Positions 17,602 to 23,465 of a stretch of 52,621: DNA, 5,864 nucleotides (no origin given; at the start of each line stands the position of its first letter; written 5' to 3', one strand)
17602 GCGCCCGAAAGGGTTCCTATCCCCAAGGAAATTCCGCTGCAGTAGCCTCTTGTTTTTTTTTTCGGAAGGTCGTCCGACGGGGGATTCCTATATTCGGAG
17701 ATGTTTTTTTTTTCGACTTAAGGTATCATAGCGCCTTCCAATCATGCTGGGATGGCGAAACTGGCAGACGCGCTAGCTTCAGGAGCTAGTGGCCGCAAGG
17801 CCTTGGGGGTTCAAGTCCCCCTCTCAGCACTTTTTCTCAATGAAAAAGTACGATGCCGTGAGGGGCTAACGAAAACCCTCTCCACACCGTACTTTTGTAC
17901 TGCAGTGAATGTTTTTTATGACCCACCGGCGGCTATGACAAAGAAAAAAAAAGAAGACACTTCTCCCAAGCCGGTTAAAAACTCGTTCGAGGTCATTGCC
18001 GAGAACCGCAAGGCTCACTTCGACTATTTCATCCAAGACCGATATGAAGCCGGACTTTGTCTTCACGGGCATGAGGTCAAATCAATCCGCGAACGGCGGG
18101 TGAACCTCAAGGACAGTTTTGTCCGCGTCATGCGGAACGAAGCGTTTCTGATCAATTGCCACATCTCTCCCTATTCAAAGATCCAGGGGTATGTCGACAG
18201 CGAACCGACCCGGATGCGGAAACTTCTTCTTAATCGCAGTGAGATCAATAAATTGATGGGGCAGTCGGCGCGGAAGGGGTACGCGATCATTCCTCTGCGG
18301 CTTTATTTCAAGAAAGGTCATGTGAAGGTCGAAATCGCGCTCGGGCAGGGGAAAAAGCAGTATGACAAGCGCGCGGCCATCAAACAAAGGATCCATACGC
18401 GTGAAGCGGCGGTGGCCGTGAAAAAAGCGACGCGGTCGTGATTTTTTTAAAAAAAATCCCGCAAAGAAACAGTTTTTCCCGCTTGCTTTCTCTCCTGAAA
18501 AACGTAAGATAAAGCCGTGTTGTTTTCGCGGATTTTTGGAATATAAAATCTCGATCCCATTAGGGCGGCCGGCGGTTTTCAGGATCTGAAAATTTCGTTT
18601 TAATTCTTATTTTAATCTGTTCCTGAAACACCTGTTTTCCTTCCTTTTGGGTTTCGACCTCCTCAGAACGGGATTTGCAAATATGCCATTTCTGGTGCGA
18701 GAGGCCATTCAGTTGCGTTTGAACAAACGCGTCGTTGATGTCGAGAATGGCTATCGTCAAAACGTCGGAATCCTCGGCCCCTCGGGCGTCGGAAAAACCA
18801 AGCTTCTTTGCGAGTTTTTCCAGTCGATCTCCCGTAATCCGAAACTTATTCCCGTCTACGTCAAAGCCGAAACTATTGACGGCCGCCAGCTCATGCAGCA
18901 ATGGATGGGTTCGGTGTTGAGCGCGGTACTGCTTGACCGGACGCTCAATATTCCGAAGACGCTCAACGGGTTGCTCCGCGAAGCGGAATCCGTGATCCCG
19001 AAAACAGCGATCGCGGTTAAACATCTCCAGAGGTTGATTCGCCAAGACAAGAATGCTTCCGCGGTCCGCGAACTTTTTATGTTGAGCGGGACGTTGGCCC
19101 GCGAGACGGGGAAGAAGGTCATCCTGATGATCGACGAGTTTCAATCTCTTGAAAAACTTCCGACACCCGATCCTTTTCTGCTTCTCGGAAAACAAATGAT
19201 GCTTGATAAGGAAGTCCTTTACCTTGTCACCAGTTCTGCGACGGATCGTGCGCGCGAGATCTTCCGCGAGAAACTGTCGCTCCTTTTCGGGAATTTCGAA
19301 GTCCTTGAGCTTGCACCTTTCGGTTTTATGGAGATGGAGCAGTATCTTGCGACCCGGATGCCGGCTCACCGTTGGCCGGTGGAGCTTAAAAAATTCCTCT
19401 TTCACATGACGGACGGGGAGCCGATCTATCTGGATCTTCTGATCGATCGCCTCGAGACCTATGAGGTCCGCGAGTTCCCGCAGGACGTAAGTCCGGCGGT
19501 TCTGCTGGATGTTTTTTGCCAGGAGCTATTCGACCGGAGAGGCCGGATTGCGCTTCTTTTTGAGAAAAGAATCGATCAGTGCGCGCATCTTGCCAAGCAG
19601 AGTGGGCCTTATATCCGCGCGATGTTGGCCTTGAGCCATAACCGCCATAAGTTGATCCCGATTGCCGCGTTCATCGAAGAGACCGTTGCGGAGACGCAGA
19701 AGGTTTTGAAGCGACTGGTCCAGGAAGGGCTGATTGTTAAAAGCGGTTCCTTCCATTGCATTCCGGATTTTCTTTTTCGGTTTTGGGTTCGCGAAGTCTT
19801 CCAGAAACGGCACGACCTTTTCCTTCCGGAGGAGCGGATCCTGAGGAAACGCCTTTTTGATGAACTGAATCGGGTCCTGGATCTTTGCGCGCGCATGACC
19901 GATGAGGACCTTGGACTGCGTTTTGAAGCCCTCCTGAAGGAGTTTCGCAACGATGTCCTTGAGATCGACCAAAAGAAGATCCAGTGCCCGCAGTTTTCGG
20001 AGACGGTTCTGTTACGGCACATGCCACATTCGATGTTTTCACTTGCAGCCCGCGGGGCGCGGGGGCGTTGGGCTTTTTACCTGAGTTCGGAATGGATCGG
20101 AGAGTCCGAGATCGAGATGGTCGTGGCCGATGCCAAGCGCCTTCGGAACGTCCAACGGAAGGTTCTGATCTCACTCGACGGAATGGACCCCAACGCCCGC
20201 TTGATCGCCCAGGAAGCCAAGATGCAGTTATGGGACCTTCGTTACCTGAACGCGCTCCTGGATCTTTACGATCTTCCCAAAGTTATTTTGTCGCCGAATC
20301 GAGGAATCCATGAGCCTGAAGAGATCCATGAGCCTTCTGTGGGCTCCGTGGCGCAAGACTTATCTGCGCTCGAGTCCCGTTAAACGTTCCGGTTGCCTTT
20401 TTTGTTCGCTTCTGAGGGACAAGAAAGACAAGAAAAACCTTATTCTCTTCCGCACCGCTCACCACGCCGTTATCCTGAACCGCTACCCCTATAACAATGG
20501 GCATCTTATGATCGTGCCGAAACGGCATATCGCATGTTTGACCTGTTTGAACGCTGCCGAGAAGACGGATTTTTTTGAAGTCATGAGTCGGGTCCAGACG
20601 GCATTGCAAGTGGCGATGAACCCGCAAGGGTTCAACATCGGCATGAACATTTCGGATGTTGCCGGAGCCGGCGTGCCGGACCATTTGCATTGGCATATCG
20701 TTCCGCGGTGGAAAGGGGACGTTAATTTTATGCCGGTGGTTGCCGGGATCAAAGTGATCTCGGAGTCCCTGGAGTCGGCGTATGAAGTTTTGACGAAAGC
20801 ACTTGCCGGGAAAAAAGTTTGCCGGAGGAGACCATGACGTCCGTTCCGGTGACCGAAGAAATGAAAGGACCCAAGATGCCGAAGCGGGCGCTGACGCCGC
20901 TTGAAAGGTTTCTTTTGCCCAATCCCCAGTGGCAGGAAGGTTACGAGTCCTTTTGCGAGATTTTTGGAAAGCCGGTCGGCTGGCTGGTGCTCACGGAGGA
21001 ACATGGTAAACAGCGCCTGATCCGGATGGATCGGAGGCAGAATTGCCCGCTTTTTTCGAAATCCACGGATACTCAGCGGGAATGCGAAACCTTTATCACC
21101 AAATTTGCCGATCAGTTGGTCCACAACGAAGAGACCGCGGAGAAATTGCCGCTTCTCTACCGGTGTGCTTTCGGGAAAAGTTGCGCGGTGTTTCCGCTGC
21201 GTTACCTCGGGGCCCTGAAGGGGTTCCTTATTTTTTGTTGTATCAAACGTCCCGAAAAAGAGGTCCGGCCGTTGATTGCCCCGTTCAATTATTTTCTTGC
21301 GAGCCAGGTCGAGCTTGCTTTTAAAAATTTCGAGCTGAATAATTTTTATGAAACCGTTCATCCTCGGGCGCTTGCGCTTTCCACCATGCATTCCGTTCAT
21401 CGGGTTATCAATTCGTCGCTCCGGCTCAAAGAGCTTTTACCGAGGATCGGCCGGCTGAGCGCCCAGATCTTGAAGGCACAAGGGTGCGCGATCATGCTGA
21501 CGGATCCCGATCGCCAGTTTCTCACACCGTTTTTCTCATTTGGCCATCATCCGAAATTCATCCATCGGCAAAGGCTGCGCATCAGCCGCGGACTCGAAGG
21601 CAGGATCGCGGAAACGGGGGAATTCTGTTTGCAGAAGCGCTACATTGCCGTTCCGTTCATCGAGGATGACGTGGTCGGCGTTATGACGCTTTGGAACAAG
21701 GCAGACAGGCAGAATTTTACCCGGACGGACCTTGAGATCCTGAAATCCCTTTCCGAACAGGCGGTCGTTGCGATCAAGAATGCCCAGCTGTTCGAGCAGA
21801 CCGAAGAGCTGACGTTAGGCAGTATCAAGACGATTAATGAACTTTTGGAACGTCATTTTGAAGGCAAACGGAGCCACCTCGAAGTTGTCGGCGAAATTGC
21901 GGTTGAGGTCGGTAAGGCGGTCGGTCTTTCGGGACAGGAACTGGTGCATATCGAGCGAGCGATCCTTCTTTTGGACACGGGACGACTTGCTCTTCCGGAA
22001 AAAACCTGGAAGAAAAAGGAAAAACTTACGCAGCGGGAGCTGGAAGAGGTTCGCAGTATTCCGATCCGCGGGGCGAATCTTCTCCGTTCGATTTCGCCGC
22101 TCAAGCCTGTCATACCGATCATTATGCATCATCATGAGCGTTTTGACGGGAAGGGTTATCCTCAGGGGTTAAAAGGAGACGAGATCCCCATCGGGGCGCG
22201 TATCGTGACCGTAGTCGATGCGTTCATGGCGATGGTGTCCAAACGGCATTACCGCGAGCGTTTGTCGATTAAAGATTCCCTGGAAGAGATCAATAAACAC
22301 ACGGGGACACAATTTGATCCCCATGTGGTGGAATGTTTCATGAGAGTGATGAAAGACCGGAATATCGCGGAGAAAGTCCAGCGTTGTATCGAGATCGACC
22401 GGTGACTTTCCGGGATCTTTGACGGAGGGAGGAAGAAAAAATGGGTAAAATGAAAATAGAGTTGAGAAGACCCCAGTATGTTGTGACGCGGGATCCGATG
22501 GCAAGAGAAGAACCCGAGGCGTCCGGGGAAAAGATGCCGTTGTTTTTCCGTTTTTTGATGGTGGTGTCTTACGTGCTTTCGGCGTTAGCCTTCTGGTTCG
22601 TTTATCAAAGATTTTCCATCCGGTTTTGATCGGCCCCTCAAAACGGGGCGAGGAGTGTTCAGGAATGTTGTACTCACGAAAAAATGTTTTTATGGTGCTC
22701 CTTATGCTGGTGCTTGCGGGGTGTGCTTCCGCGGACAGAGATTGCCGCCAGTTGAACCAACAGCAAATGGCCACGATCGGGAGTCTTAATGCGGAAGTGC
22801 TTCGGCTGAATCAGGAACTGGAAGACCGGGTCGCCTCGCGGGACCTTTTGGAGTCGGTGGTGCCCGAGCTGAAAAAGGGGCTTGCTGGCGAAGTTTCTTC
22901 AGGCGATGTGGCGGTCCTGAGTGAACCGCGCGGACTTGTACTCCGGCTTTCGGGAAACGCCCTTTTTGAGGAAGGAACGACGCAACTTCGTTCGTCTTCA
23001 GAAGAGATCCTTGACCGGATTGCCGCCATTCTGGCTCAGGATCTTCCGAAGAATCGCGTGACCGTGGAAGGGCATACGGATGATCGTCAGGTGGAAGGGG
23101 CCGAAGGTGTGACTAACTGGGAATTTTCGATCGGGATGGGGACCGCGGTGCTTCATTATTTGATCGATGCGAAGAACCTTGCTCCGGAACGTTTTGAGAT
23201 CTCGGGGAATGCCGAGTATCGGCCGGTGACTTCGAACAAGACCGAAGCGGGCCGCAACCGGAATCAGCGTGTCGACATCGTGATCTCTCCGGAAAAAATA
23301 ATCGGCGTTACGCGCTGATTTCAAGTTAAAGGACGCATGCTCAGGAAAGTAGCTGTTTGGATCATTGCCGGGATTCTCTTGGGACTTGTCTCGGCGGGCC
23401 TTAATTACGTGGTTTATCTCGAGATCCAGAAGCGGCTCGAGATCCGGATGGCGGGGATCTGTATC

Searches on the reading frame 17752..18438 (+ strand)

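Call 7: search_protein_families(library=pfam, proteins=[window:17752-18438:+], max_evalue=0.001)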
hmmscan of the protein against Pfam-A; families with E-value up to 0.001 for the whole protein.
window:17752-18438:+ (229 aa): 1 family
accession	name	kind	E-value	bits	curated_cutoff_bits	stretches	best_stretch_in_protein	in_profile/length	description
PF01668.23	SmpB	-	2.6e-56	190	27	1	82-224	1-142/143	SmpB protein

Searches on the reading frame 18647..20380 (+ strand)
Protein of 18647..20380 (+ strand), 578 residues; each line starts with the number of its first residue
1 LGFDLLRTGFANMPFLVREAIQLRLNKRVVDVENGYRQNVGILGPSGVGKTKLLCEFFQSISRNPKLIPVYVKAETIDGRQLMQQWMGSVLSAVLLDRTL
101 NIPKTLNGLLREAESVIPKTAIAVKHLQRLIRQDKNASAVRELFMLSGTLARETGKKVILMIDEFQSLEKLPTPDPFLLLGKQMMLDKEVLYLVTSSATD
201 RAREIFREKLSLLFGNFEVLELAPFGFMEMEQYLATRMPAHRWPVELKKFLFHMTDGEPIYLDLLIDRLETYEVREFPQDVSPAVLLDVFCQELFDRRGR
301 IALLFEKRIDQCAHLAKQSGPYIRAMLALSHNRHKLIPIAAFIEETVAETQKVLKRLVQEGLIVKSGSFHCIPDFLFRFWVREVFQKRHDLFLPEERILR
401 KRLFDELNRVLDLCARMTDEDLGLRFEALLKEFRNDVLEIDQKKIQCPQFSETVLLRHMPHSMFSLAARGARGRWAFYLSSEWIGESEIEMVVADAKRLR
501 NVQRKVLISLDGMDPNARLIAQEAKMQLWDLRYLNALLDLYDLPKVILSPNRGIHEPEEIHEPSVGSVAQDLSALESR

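Call 26: search_protein_families(library=pfam, proteins=[window:18647-20380:+], max_evalue=0.00001)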
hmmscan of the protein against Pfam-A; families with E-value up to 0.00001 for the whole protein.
window:18647-20380:+ (578 aa): 1 family
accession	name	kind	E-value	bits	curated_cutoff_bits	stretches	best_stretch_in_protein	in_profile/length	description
PF13191.12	AAA_16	-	3.2e-07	31.4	32.6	1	15-168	2-144/167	AAA ATPase domain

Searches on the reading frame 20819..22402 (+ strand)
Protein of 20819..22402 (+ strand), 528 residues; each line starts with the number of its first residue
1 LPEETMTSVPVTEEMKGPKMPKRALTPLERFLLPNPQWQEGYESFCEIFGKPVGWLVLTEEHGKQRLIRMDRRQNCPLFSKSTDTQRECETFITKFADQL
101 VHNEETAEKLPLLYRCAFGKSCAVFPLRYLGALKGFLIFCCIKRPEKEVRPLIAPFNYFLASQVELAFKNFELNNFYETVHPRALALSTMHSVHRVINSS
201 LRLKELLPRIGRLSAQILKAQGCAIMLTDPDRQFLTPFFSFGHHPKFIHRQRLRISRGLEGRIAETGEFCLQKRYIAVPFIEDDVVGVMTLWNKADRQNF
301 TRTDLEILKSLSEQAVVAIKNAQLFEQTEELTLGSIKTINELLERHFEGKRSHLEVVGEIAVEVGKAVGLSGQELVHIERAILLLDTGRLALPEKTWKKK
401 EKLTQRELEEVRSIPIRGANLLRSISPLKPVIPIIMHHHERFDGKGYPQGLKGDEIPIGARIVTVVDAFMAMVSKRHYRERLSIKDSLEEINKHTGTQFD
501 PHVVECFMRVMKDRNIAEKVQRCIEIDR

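Call 26: search_protein_families(library=pfam, proteins=[window:20819-22402:+], max_evalue=0.00001)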
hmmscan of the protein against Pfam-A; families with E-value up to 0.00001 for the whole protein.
window:20819-22402:+ (528 aa): 5 families
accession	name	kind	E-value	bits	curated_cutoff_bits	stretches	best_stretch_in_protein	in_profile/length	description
PF13487.12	HD_5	-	1.5e-36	126.1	27.2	1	339-503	3-170/170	HD domain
PF13185.12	GAF_2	-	8.8e-12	45.8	28.6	1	202-319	3-135/136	GAF domain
PF13492.12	GAF_3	-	4.5e-09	37.2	27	1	204-321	3-129/129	GAF domain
PF01590.32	GAF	-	9.9e-09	36.3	22.4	1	203-319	2-133/133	GAF domain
PF01966.28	HD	-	7.8e-07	29.8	22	1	353-472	4-116/116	HD domain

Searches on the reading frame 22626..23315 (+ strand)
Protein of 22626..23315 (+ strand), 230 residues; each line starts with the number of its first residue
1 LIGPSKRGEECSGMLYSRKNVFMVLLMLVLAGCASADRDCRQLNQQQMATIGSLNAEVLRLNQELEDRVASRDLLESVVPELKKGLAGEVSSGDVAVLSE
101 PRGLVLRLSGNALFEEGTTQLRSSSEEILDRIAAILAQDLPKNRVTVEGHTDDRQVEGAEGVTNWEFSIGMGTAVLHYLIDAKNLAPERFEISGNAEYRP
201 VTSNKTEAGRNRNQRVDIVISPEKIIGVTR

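Call 26: search_protein_families(library=pfam, proteins=[window:22626-23315:+], max_evalue=0.00001)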
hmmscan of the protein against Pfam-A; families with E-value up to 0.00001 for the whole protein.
window:22626-23315:+ (230 aa): 1 family
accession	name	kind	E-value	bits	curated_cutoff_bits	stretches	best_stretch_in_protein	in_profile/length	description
PF00691.25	OmpA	-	2.4e-17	63.5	27.2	1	113-213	1-97/98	OmpA family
